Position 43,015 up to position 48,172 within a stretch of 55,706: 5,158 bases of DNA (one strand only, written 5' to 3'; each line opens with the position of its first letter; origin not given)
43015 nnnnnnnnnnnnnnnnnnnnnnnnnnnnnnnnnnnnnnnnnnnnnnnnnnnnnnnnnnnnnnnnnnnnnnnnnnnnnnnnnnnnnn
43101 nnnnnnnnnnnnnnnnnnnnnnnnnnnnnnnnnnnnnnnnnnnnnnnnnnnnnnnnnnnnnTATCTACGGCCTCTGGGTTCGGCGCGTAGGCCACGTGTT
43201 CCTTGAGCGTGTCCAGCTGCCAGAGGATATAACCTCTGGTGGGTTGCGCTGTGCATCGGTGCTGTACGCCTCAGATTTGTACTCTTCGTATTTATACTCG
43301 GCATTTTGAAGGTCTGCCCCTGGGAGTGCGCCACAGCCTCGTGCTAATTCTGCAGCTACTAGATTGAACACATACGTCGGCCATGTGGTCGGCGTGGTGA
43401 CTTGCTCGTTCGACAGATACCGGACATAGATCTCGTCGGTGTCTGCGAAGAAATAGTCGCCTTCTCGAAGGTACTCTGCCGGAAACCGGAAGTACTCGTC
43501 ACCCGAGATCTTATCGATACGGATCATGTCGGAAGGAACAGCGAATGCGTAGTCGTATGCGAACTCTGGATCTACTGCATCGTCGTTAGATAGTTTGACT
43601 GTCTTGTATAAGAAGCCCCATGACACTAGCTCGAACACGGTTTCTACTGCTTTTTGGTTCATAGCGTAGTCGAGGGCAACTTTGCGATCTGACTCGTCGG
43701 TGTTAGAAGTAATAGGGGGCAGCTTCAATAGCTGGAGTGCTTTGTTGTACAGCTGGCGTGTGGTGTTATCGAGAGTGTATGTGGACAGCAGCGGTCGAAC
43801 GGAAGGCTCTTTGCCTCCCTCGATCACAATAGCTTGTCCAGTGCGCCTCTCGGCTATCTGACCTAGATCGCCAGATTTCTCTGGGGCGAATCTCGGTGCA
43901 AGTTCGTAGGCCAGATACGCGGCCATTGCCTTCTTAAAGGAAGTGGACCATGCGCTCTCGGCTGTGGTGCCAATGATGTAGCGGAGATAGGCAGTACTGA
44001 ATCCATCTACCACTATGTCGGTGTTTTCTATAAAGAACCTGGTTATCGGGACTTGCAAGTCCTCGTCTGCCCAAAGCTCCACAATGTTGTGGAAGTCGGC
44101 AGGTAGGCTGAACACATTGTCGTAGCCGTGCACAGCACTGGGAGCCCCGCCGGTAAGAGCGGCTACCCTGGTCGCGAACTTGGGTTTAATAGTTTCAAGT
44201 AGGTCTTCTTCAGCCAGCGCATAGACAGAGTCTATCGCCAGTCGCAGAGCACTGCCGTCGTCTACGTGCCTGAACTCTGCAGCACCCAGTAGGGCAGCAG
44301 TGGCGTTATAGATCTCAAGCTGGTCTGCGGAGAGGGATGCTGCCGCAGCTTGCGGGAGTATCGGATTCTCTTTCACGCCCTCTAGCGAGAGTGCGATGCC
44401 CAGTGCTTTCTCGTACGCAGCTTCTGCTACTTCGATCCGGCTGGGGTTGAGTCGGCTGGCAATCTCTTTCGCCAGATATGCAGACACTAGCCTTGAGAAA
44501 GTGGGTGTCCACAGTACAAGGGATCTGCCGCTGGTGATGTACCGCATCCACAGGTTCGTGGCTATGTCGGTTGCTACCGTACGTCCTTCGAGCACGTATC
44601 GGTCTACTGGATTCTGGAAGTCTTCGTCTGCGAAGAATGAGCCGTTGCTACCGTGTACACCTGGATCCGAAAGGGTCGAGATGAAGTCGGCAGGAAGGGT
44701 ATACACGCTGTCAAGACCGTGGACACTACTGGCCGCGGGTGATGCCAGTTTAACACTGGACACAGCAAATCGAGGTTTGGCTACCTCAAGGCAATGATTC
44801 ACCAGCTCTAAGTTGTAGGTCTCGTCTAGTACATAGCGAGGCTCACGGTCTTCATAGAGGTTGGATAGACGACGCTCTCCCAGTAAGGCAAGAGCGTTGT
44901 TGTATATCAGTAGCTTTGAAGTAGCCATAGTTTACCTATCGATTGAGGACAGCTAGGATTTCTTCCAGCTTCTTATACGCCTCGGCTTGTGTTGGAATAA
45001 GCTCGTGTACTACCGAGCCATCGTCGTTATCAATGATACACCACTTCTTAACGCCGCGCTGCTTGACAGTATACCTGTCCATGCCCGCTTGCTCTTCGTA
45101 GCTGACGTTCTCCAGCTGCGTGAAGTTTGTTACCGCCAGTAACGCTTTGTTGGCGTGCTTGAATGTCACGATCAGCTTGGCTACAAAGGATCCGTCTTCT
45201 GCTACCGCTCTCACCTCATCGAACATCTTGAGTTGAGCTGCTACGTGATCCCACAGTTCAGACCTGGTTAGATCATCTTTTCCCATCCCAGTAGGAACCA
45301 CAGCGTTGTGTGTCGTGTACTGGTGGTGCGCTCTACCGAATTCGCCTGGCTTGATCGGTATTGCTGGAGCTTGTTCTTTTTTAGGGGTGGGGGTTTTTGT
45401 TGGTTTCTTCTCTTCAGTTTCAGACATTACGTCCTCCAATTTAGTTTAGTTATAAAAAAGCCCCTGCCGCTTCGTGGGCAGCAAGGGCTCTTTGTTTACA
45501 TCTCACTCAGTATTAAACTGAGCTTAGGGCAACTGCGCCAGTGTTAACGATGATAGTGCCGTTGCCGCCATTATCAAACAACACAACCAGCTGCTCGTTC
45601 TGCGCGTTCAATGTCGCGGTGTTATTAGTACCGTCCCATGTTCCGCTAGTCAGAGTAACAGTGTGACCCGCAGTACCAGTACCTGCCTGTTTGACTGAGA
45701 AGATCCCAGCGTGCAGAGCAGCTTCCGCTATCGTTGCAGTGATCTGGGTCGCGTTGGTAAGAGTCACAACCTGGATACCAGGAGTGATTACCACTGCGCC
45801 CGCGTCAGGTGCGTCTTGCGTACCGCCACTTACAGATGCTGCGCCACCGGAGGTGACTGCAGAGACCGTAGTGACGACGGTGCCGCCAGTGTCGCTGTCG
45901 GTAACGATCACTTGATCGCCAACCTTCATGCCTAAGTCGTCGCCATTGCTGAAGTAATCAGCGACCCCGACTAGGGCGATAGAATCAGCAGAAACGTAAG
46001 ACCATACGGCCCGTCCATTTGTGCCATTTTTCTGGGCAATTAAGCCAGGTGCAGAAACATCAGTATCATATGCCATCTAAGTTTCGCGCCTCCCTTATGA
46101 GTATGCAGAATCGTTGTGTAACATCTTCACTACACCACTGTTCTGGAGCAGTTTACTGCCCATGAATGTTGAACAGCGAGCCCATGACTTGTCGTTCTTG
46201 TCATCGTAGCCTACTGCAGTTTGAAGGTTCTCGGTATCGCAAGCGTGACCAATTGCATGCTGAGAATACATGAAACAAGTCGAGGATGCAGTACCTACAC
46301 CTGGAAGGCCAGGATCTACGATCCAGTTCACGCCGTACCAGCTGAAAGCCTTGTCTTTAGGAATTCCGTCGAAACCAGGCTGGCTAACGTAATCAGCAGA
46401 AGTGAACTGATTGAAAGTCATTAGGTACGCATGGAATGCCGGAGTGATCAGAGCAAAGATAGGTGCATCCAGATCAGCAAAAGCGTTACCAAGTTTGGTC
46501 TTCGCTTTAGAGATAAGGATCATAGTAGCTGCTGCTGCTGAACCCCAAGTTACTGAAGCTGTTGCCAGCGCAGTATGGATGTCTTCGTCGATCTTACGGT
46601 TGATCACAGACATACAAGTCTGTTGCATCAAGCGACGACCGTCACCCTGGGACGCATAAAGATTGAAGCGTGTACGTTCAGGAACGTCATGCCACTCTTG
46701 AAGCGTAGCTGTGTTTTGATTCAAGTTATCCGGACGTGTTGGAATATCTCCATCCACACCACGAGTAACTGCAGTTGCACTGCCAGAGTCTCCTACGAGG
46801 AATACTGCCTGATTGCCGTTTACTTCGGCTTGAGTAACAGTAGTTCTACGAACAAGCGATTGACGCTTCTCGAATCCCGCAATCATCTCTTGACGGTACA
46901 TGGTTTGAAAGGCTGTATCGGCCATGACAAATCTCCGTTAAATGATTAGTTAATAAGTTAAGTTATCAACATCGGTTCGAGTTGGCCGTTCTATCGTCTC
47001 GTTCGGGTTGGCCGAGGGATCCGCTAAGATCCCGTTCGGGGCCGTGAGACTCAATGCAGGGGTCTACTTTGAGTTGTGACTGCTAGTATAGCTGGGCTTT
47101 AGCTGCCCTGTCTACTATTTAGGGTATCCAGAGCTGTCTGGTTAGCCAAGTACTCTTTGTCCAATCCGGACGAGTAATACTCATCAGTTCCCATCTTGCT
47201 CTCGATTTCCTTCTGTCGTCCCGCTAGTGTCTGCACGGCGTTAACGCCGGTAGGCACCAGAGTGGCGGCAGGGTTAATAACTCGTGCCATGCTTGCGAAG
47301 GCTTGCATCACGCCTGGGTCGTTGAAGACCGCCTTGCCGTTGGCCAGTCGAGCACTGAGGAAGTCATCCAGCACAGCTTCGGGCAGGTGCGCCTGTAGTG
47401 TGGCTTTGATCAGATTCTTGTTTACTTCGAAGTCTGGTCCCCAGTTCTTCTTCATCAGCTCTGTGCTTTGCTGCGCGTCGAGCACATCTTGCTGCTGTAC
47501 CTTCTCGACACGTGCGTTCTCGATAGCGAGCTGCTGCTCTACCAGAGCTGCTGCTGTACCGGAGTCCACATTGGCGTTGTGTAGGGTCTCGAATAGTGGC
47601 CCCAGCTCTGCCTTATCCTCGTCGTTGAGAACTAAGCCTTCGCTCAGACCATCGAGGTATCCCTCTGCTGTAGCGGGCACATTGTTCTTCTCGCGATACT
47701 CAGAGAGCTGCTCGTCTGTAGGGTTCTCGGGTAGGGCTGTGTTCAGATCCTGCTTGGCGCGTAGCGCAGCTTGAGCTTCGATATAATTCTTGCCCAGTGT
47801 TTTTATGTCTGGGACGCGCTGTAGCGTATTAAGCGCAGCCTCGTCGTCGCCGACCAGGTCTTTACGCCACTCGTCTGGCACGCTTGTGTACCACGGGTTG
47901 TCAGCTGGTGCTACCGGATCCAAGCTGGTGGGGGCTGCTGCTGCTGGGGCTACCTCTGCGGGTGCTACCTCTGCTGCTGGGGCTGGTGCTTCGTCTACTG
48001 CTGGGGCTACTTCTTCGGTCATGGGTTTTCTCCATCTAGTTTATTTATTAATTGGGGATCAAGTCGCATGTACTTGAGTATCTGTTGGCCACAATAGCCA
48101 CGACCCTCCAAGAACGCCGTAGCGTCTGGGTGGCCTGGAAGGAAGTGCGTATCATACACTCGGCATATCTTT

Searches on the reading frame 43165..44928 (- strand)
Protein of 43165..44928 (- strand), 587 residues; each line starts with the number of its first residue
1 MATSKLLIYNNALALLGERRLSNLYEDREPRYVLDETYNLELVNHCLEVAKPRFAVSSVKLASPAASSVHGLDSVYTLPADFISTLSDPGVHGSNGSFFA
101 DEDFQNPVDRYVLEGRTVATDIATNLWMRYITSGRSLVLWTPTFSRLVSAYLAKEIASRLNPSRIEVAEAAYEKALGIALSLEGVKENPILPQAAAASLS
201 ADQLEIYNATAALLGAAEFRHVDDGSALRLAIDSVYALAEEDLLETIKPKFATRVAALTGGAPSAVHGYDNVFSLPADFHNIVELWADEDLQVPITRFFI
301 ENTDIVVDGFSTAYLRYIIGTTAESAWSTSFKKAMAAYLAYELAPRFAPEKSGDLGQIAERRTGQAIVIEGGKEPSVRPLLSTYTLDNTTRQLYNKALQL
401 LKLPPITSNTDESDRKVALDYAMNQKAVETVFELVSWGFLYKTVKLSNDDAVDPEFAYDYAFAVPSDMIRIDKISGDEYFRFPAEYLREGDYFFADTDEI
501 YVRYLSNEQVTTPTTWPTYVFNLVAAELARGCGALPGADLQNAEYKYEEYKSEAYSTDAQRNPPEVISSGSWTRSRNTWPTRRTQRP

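Call 14: search_protein_families(library=phrogs, proteins=[window:43165-44928:-], max_evalue=0.001)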
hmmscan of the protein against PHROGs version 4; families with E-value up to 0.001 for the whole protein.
window:43165-44928:- (587 aa): 2 families
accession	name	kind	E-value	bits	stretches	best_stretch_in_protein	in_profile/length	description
phrog_394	-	tail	6.1e-63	212.8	3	392-577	6-189/190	tail protein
phrog_9239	-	tail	1.6e-09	37.7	1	392-523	6-133/741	tail tubular protein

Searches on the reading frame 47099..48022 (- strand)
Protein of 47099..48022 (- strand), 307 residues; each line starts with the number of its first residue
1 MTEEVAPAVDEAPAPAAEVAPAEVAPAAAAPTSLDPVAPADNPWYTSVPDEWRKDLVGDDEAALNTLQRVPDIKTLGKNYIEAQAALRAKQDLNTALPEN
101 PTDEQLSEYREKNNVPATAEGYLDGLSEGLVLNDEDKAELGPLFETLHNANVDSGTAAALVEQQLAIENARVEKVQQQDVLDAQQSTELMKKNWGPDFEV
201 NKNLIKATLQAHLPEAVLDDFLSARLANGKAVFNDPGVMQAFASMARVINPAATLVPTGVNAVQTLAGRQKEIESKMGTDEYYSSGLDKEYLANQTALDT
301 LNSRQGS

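Call 14: search_protein_families(library=phrogs, proteins=[window:47099-48022:-], max_evalue=0.001)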
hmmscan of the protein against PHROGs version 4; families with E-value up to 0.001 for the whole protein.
window:47099-48022:- (307 aa): 1 family
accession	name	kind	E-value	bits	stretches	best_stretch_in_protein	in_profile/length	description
phrog_3742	-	unknown function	9e-19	69.5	1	35-278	20-258/287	-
